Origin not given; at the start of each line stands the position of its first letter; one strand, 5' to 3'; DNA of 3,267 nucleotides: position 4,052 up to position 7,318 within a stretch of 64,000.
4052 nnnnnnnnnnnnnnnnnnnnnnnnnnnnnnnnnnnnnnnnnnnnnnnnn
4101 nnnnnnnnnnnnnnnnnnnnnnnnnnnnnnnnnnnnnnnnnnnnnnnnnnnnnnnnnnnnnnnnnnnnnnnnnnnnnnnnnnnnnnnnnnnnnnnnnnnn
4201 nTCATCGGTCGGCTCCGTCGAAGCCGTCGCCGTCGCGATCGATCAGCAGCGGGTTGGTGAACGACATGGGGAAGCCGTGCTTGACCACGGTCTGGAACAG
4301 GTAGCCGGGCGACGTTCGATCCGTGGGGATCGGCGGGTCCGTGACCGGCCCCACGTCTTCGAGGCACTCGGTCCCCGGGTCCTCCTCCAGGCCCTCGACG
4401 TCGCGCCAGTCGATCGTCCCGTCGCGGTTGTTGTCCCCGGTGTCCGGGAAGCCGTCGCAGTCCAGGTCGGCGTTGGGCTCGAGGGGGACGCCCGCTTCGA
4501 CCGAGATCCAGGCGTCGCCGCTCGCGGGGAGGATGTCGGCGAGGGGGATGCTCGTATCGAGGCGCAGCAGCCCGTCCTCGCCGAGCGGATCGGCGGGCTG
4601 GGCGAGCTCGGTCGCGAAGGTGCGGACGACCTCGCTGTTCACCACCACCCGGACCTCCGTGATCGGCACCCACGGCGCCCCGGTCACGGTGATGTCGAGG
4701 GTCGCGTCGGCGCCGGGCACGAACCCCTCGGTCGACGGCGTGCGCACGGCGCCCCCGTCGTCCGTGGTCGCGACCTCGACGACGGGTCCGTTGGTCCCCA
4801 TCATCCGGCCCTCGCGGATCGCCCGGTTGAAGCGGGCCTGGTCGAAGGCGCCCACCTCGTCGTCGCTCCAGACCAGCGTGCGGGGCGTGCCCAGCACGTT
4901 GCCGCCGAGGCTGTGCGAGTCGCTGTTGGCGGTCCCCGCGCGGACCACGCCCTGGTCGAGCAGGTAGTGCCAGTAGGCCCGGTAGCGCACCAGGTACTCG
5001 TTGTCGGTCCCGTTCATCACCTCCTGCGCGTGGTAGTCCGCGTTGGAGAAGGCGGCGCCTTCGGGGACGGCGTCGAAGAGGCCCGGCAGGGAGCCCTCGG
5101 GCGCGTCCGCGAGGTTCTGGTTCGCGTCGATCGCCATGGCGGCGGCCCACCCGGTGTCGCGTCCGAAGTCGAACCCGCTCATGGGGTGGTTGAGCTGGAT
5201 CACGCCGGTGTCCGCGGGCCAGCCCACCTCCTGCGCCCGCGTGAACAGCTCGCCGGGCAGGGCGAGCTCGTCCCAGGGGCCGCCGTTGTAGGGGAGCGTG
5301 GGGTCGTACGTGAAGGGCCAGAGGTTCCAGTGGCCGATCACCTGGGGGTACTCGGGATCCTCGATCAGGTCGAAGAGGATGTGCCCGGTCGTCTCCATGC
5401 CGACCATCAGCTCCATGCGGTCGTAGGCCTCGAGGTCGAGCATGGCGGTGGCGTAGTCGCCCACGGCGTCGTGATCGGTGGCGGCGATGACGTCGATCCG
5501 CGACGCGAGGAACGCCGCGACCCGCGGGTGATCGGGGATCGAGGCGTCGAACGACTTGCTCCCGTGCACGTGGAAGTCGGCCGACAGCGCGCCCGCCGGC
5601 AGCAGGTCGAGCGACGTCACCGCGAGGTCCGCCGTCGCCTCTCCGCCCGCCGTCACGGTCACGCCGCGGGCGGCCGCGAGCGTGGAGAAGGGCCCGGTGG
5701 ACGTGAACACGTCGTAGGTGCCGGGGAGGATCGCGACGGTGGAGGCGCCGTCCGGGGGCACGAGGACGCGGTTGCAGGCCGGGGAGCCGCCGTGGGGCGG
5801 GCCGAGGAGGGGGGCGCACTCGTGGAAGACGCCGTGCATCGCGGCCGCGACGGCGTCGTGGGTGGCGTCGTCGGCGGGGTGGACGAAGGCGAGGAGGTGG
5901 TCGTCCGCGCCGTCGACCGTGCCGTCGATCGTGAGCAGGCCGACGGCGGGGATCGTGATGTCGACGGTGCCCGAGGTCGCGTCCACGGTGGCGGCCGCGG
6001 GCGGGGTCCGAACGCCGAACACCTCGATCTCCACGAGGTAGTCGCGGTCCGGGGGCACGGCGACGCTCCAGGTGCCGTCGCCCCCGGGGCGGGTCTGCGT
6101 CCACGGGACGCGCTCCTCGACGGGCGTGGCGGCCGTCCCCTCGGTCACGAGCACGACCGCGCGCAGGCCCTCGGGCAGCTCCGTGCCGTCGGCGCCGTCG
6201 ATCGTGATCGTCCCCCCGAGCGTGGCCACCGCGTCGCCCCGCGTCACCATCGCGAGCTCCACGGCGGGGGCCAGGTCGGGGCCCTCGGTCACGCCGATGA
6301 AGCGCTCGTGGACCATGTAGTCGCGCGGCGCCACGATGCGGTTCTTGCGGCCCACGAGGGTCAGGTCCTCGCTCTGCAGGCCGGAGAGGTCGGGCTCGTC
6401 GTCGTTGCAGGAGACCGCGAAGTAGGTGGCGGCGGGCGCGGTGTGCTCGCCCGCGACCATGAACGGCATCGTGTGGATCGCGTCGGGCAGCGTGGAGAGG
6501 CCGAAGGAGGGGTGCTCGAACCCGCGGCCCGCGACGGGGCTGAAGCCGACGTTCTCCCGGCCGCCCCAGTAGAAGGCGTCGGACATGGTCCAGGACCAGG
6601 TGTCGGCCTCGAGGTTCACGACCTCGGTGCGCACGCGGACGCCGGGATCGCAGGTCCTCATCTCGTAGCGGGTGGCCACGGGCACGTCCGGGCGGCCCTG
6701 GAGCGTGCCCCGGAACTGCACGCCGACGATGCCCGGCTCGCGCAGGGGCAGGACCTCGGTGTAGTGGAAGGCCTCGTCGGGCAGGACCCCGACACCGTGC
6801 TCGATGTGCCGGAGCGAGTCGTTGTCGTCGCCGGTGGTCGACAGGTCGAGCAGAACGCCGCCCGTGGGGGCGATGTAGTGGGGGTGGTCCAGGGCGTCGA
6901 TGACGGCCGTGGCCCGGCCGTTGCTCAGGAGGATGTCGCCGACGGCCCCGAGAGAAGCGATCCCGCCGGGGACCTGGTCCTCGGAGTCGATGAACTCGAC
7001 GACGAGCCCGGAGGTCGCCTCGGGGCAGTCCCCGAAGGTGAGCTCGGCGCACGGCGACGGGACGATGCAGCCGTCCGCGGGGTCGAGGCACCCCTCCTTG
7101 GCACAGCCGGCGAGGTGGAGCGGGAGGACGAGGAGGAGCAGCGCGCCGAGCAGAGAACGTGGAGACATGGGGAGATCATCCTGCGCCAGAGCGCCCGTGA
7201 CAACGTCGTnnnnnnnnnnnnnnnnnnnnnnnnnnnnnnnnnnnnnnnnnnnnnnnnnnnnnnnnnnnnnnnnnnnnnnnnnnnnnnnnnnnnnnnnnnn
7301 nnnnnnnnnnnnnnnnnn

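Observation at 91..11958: Divergent glycan-type locus: CDP-6-deoxyhexose genes coupled to a polyprenol-P GT2, opposite a five-gene coupled run from methyltransferase to giant lipoprotein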

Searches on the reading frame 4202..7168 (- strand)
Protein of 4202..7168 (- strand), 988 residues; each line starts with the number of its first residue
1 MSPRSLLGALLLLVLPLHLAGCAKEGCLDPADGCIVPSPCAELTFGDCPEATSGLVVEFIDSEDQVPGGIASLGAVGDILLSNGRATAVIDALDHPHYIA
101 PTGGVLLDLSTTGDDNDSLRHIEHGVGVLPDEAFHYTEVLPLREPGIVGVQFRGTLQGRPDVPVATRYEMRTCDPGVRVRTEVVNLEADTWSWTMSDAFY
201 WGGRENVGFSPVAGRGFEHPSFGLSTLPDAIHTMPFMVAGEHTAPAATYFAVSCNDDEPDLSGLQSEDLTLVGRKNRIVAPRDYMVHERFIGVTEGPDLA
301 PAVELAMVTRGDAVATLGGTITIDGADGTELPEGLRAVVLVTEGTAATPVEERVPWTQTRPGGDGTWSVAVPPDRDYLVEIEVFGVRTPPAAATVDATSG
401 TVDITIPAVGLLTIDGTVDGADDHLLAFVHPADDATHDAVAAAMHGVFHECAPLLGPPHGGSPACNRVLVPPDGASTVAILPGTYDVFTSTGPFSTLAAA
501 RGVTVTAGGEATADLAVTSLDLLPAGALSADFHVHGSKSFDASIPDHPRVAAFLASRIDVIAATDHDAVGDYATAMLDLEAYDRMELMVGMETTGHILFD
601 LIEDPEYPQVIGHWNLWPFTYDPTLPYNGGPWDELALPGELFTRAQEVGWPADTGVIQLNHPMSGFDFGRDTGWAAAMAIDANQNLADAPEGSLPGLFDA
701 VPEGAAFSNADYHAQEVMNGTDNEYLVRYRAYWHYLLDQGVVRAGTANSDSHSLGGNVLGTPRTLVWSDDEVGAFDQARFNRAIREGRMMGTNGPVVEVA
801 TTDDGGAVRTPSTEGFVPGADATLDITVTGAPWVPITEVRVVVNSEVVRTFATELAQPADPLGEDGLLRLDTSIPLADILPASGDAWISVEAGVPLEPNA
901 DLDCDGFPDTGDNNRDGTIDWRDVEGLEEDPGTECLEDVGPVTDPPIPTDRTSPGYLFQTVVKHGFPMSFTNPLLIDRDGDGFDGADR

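Call 6: search_protein_families(library=pfam, proteins=[window:4202-7168:-], max_evalue=0.01)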
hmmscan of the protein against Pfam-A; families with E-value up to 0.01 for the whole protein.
window:4202-7168:- (988 aa): 0 families

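Call 7: search_protein_families(library=ncbifam, proteins=[window:4202-7168:-], max_evalue=0.01)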
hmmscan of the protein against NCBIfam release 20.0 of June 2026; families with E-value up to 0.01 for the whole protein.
window:4202-7168:- (988 aa): 1 family
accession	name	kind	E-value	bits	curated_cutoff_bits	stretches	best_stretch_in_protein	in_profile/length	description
NF038032.1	CehA_McbA_metalo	domain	1.3e-28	100.3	80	1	529-860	4-272/315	CehA/McbA family metallohydrolase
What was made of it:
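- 4202..7168 (-): 988-aa lipoprotein with a C-terminal-half PHP-type (CehA/McbA) metallohydrolase domain. HxH, TDH and DSH motifs are present. It forms a conserved pair with the barrel gene. NF038032 at 100.3 bits against a cut-off of 80, residues 529-860 (call 7).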

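Call 19: search_solved_structures(query=window:4202-7168:-, max_evalue=0.01)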
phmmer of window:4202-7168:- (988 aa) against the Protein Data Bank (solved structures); distinct sequences matched with E-value up to 0.01: 0.
